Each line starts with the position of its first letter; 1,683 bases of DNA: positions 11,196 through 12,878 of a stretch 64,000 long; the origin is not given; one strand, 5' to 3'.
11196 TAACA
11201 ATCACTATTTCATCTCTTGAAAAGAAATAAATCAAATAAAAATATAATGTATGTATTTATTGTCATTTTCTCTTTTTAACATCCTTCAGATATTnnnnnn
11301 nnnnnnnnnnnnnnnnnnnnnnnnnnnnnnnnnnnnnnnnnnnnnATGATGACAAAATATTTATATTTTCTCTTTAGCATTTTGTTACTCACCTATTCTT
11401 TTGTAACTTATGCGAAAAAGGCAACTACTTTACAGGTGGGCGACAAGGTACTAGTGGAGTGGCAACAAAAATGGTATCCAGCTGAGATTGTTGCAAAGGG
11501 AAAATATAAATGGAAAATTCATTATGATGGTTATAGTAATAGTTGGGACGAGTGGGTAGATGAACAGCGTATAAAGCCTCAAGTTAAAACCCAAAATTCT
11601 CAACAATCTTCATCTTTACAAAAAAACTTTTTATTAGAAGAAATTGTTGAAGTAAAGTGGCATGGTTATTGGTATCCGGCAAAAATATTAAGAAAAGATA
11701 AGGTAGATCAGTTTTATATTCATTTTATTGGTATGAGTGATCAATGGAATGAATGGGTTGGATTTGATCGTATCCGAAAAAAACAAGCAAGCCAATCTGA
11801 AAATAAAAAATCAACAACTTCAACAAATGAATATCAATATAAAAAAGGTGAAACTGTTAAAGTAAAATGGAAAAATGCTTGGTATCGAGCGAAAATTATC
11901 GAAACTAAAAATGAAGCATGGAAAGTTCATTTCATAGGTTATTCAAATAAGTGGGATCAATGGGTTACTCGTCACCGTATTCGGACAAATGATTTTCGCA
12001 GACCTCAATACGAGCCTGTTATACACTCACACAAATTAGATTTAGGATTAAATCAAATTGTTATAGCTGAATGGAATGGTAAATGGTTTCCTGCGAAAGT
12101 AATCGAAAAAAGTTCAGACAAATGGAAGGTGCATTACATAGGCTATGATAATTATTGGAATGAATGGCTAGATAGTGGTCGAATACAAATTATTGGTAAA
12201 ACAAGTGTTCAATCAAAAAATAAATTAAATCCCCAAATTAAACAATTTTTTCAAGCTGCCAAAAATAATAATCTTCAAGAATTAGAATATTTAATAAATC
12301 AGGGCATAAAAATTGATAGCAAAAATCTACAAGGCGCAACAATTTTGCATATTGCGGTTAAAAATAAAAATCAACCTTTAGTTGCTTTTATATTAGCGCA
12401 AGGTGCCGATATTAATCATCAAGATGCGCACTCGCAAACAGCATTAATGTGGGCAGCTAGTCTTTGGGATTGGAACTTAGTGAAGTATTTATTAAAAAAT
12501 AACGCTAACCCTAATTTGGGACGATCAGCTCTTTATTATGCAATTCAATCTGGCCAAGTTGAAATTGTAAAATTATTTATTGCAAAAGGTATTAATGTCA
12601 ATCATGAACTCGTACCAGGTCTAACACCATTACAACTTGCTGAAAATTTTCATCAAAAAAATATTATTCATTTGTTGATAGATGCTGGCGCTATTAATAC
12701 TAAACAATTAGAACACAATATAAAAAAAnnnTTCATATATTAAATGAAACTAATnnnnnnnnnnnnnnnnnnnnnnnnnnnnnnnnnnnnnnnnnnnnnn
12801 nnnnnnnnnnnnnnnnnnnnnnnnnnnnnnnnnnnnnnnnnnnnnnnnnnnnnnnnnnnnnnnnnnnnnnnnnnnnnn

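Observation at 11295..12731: Secreted protein with four tandem Tudor-knot/chromo-barrel-like repeats fused to ankyrin repeats (eukaryotic chromatin-reader-like architecture)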

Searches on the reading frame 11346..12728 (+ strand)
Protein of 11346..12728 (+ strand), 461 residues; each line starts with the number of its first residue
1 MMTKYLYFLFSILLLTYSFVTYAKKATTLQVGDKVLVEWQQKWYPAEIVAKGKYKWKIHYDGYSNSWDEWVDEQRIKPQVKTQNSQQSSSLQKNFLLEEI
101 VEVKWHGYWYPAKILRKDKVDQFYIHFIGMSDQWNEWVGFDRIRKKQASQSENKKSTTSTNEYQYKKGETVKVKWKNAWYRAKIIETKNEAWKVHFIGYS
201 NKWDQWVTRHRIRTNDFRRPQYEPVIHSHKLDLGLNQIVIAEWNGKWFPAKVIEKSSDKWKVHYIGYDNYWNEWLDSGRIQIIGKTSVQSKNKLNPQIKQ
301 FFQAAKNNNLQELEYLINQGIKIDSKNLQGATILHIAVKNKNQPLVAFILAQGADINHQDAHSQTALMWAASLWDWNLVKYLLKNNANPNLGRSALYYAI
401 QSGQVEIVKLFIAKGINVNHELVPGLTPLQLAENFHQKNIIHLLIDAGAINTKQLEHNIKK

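Call 3: search_protein_families(library=pfam, proteins=[window:11346-12728:+], max_evalue=10)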
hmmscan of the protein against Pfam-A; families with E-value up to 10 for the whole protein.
seq(461 aa): 21 families
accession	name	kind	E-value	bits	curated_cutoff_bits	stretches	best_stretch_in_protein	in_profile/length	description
PF12796.13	Ank_2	-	3.6e-27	95.2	27.3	2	302-391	2-88/90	Ankyrin repeats (3 copies)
PF00023.36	Ank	-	9.4e-25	85.7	21.1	4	330-360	2-32/33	Ankyrin repeat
PF11717.14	Tudor-knot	-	1e-24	86.6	20.8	4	29-77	1-54/55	RNA binding activity-knot of a chromodomain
PF13637.12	Ank_4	-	1.4e-18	67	22.7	4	302-341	2-41/50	Ankyrin repeats (many copies)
PF13606.12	Ank_3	-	2.2e-18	64.6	22.3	4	392-420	2-30/30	Ankyrin repeat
PF22732.2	MSL3_chromo-like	-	2.2e-14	53.7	28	4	53-83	39-69/78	MSL3 chromodomain-like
PF13857.12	Ank_5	-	1.3e-11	45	27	3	316-367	1-53/56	Ankyrin repeats (many copies)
PF05641.18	Agenet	-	2.5e-11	44.3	27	4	101-145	4-58/61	Agenet domain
PF00567.30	TUDOR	-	1.3e-06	28.9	23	1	152-202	43-92/121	Tudor domain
PF23327.1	Chromo_MORC2_6th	-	1.3e-06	28.5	27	3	30-75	4-54/63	ATPase MORC2, chromo domain-like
PF16719.11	SAWADEE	-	2.3e-05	24.9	28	2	176-214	12-50/125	SAWADEE domain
PF24680.1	SH3_Hsr9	-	0.00019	21.7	27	2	104-129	5-30/116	Hsr-9 Tudor domain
PF23745.1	ANK_LRRK2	-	0.0003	21.1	27.5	1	304-414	7-115/130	LRRK2 ANK repeat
PF15057.12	DUF4537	-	0.00078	19.9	27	1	23-51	51-81/120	Domain of unknown function (DUF4537)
PF18358.7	Tudor_4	-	0.002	18.2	25.8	2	236-254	4-22/50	Histone methyltransferase Tudor domain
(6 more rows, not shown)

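Call 5: find_homologous_proteins(query=window:11346-12728:+)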
Query seq(461 aa) (461 aa): 159 proteins with E <= 0.001 among 4944 candidates; the best 120 are listed.
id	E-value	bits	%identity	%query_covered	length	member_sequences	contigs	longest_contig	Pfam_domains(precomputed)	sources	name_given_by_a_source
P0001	0.0e+0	1053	100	100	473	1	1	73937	PF11717.15,PF13606.13,PF13857.13,PF22732.3,PF12796.14,PF00023.37,PF13637.13,PF23327.2,PF00567.31,PF05641.19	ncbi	-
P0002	2.2e-88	315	42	76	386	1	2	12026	PF02820.25,PF13857.13,PF23745.2,PF00023.37,PF13637.13,PF23327.2,PF16719.12,PF11717.15,PF13606.13,PF12796.14,PF18358.8,PF05641.19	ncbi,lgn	-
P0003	5.6e-35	139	30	47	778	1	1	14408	PF13606.13,PF13857.13,PF28177.1,PF23745.2,PF12796.14,PF00023.37,PF13637.13,PF24521.3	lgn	-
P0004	9.0e-35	138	31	28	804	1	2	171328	PF13606.13,PF13857.13,PF28177.1,PF23745.2,PF12796.14,PF00023.37,PF13637.13,PF24521.3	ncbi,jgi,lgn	-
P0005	4.9e-30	123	30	30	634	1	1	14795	PF13606.13,PF13857.13,PF28177.1,PF23745.2,PF12796.14,PF00023.37,PF13637.13,PF24521.3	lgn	-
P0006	5.5e-30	123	28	34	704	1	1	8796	PF13606.13,PF13857.13,PF28177.1,PF23745.2,PF12796.14,PF00023.37,PF13637.13,PF24521.3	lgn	-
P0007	9.2e-26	109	31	38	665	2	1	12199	PF13606.13,PF13857.13,PF23745.2,PF12796.14,PF00023.37,PF13637.13,PF08238.19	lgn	-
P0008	2.3e-25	107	34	33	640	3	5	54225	PF13606.13,PF13857.13,PF23745.2,PF12796.14,PF00023.37,PF13637.13,PF24521.3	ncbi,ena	-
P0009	9.1e-25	105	37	32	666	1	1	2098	PF13606.13,PF13857.13,PF23745.2,PF12796.14,PF00023.37,PF13637.13,PF24521.3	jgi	-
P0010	7.3e-23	99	31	25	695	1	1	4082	PF13606.13,PF13857.13,PF23745.2,PF12796.14,PF00023.37,PF13637.13,PF24521.3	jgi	jgi:ankyrin repeat protein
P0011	1.2e-22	98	33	33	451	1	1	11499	PF13606.13,PF13857.13,PF23745.2,PF12796.14,PF00023.37,PF13637.13,PF24521.3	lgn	-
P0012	1.5e-21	95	25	39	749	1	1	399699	PF13606.13,PF13857.13,PF23745.2,PF12796.14,PF00023.37,PF13637.13,PF24521.3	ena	-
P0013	1.1e-20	92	35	32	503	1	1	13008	PF13606.13,PF13857.13,PF23745.2,PF12796.14,PF00023.37,PF13637.13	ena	-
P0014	2.2e-20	91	31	32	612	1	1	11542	PF13606.13,PF13857.13,PF23745.2,PF12796.14,PF00023.37,PF13637.13,PF24521.3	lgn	-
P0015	4.1e-20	90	26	33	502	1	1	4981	PF13606.13,PF13857.13,PF23745.2,PF12796.14,PF00023.37,PF13637.13,PF24521.3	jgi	-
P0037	2.6e-15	74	25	28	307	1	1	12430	PF02820.25,PF11717.15,PF22732.3,PF07719.24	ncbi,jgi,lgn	jgi:hypothetical protein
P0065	1.0e-12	66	33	26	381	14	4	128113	PF16719.12,PF11717.15,PF22732.3,PF05641.19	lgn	-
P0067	1.2e-12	66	32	22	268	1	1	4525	PF14559.13,PF11717.15,PF22732.3,PF00515.35,PF13176.13,PF13432.13,PF13428.13,PF13181.13,PF07719.24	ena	-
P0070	1.6e-12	65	34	28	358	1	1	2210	PF11717.15,PF00656.28,PF22732.3,PF05641.19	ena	-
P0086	5.7e-11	60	35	26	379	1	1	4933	PF11717.15,PF00656.28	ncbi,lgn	-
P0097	4.2e-10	57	59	12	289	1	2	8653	-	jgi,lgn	jgi:hypothetical protein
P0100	9.3e-10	56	37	25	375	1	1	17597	PF11717.15,PF23327.2,PF05641.19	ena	-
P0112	3.0e-9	54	37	25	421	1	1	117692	PF11717.15,PF00656.28,PF22732.3,PF05641.19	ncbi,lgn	-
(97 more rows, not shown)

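Call 7: list_cluster_members(proteins=[P0001, P0002, P0037, P0065, P0086, P0112, P0067, P0070, P0100, P0097])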
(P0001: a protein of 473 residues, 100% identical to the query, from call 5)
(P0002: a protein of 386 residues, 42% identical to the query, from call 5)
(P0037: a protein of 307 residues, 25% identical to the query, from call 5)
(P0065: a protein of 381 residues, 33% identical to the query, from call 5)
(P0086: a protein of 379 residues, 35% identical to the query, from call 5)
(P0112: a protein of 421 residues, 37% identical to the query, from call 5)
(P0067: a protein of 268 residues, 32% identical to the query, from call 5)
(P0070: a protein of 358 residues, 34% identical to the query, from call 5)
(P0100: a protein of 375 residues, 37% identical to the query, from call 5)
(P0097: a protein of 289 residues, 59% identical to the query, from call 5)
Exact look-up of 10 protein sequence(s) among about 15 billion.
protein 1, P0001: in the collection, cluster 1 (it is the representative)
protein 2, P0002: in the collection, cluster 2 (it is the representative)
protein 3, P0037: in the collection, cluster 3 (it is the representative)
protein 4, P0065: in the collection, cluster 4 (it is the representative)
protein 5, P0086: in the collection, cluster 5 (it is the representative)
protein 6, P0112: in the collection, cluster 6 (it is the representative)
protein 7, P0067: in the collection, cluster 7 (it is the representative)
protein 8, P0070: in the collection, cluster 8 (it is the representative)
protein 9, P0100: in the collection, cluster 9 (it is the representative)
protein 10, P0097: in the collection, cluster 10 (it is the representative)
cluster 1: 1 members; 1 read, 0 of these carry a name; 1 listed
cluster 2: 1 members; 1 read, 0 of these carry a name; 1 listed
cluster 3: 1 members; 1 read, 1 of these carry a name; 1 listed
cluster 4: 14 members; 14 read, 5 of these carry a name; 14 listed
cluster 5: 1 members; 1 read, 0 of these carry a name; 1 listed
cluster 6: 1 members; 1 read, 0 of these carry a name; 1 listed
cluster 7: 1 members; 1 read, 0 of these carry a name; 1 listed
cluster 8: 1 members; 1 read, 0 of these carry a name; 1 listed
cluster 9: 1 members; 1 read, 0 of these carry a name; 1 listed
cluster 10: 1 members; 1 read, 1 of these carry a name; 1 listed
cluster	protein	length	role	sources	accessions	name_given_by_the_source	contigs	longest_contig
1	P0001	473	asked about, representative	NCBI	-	-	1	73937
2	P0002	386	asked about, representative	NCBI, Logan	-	-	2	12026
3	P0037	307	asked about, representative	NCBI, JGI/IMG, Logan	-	hypothetical protein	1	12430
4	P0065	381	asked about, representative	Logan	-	-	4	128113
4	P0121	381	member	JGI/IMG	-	hypothetical protein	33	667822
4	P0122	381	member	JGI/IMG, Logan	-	hypothetical protein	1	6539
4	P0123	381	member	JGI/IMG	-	hypothetical protein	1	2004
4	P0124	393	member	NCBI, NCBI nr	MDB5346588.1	MAG: hypothetical protein JWP89_4965 [Schlesneria sp.] | hypothetical protein [Schlesneria sp.]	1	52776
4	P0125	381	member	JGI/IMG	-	hypothetical protein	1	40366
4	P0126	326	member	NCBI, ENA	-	-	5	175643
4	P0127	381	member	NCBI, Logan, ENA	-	-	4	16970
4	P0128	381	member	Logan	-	-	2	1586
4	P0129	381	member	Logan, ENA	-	-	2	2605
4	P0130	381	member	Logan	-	-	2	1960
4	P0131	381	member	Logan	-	-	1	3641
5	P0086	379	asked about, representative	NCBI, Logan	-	-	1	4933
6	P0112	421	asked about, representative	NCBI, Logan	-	-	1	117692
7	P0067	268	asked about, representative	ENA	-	-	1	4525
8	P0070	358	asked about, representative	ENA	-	-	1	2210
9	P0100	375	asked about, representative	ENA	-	-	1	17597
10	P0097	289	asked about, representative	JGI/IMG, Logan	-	hypothetical protein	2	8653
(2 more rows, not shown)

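Call 9: find_encoding_contigs(protein=P0001, flank=3000, max_places=3)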
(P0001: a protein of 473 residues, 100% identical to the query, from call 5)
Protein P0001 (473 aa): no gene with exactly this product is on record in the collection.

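Call 10: find_encoding_contigs(protein=P0002, flank=10000, max_places=4)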
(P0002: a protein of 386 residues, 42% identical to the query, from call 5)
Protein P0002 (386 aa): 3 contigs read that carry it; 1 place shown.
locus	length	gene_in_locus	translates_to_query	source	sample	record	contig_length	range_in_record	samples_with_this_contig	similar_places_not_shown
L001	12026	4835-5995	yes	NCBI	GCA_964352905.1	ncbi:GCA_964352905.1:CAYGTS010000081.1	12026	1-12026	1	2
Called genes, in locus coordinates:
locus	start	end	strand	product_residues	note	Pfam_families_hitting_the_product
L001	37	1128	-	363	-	PF00266:Aminotran_5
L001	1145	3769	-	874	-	PF00521:DNA_topoisoIV, PF03989:DNA_gyraseA_C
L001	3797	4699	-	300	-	-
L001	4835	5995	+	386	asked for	PF05641:Agenet (faint), PF18358:Tudor_4 (faint), PF23327:Chromo_MORC2_6th (faint), PF11717:Tudor-knot (weak), PF12796:Ank_2, PF13637:Ank_4, PF23745:ANK_LRRK2 (weak), PF13857:Ank_5 (weak), +4 more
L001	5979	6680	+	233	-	PF01209:Ubie_methyltran, PF13489:Methyltransf_23, PF02353:CMAS, PF05401:NodS, PF05219:DREV, PF06325:PrmA, PF05175:MTS, PF13847:Methyltransf_31, +5 more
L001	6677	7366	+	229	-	PF00702:Hydrolase, PF12710:HAD, PF13419:HAD_2, PF13242:Hydrolase_like (weak)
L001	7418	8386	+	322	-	PF16868:NMT1_3, PF09084:NMT1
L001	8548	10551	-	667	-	PF00270:DEAD (faint), PF04851:ResIII, PF17757:UvrB_inter, PF27431:UvrB_3rd, PF00271:Helicase_C, PF12344:UvrB, PF02151:UVR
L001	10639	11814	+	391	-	PF00155:Aminotran_1_2, PF12897:Asp_aminotransf (weak)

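Call 12: find_related_loci(query=A1, collection=genome_contigs, flank=6000)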
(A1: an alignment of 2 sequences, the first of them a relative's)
Query A1 (473 aa) in genome_contigs; peptide patterns used: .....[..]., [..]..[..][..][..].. (x = any residue, [..] = any of these).
396 stretches matched a pattern; 3 encode a relative of the query (tblastn E <= 1e-3); 3 distinct loci.
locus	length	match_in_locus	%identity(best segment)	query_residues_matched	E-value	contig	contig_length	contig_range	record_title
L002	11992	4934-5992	42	41-463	4e-92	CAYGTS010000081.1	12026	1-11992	MAG TPA_asm: uncultured Legionellales bacterium isolate ERP117304_co2_166 genome assembly, contig: NODE_4242_length_1202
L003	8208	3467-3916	36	40-293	4e-19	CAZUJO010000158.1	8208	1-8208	MAG TPA_asm: uncultured Leptospiraceae bacterium isolate SRP257259_co1_53 genome assembly, contig: NODE_14023_length_820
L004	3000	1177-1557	28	43-293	4e-15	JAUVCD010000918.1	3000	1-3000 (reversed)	MAG: Myxococcales bacterium isolate CSMAG_262 CSMAG_262_k141_563694_length_3000_cov_7.0000, whole genome shotgun sequenc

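Call 42: search_protein_families(library=pfam, alignment_id=A3, max_evalue=0.00001)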
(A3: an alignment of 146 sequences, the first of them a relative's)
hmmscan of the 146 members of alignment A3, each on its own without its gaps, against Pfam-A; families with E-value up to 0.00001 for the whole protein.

A. member 1, P0001 (473 aa): 10 families
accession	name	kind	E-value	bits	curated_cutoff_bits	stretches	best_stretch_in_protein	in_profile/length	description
PF12796.13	Ank_2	-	4.1e-27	95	27.3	2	314-403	2-88/90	Ankyrin repeats (3 copies)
PF00023.36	Ank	-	9.2e-25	85.8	21.1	0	342-372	2-32/33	Ankyrin repeat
PF11717.14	Tudor-knot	-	1.5e-24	86.1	20.8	1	41-89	1-54/55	RNA binding activity-knot of a chromodomain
PF13637.12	Ank_4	-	1.5e-18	66.9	22.7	1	314-353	2-41/50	Ankyrin repeats (many copies)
PF13606.12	Ank_3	-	2.4e-18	64.5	22.3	0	404-432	2-30/30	Ankyrin repeat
PF22732.2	MSL3_chromo-like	-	2.5e-14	53.5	28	0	65-95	39-69/78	MSL3 chromodomain-like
PF05641.18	Agenet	-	2.9e-11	44.1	27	0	113-157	4-58/61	Agenet domain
PF13857.12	Ank_5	-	1.1e-10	42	27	0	328-379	1-53/56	Ankyrin repeats (many copies)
PF00567.30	TUDOR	-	1.2e-06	29.1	23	0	164-214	43-92/121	Tudor domain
PF23327.1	Chromo_MORC2_6th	-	1.5e-06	28.3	27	0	42-87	4-54/63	ATPase MORC2, chromo domain-like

B. families by the number of members that match (of 146 scanned): 42 families (the first 25 are shown)
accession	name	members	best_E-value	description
PF11717.14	Tudor-knot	127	3.6e-34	RNA binding activity-knot of a chromodomain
PF05641.18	Agenet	123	3.8e-27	Agenet domain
PF22732.2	MSL3_chromo-like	106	1.5e-21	MSL3 chromodomain-like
PF02820.24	MBT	50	1.1e-27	mbt repeat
PF23327.1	Chromo_MORC2_6th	37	4.5e-38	ATPase MORC2, chromo domain-like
PF18358.7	Tudor_4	36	1.4e-12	Histone methyltransferase Tudor domain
PF16719.11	SAWADEE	27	3.2e-20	SAWADEE domain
PF18115.7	Tudor_3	10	9.3e-11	DNA repair protein Crb2 Tudor domain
PF00656.27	Peptidase_C14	6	3.8e-18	Caspase domain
PF06003.18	SMN_Tudor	4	6.5e-11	Survival motor neuron protein (SMN), Tudor domain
PF12796.13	Ank_2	3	4.1e-27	Ankyrin repeats (3 copies)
PF00023.36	Ank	3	9.2e-25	Ankyrin repeat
PF13637.12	Ank_4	3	1.5e-18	Ankyrin repeats (many copies)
PF13606.12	Ank_3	3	2.4e-18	Ankyrin repeat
PF13857.12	Ank_5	3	1.5e-13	Ankyrin repeats (many copies)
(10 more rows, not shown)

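Call 66: find_related_loci(query=A5, collection=metagenome_contigs, flank=5000)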
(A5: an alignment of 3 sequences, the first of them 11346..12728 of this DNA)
Query A5 (461 aa) in metagenome_contigs; peptide patterns used: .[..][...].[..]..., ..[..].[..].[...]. (x = any residue, [..] = any of these).
109 stretches matched a pattern, but none encodes a relative of the query by tblastn (E <= 1e-3).

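Call 74: search_protein_families(library=ncbifam, proteins=[window:11346-12728:+], max_evalue=0.001)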
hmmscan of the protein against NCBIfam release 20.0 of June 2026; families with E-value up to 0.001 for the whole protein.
window:11346-12728:+ (461 aa): 8 families
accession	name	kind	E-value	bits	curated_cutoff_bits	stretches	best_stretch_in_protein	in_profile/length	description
NF043029.1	T4SS_AnkY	equivalog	1.4e-16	60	600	2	301-371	462-532/543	Dot/Icm T4SS effector AnkY/LegA9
NF043023.1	T4SS_AnkH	equivalog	4e-15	55.5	600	1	308-391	10-93/467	Dot/Icm T4SS effector AnkH/LegA3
NF041931.2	MzaA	equivalog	2.7e-10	39.7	800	2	304-382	9-87/726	MZA anti-phage system associated sigma-70 family RNA polymerase sigma factor MzaA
NF043022.1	T4SS_AnkG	equivalog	4.8e-10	38.8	500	1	287-391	321-431/455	Dot/Icm T4SS effector AnkG/AnkZ/LegA7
NF043028.1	T4SS_AnkX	equivalog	1.4e-08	33.4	1400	0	286-359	640-714/938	Dot/Icm T4SS effector AnkN/AnkX/LegA8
NF043021.1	T4SS_AnkF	equivalog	4.9e-06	25.1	1000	1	302-438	555-679/917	Dot/Icm T4SS effector AnkF/LegA14/Ceg31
TIGR00870.1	trp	subfamily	1.2e-05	23.6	498.75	1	299-419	57-158/747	transient-receptor-potential calcium channel protein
NF043019.1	T4SS_AnkC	equivalog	9e-05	21.5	450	0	308-364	105-161/459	Dot/Icm T4SS effector AnkC/LegA12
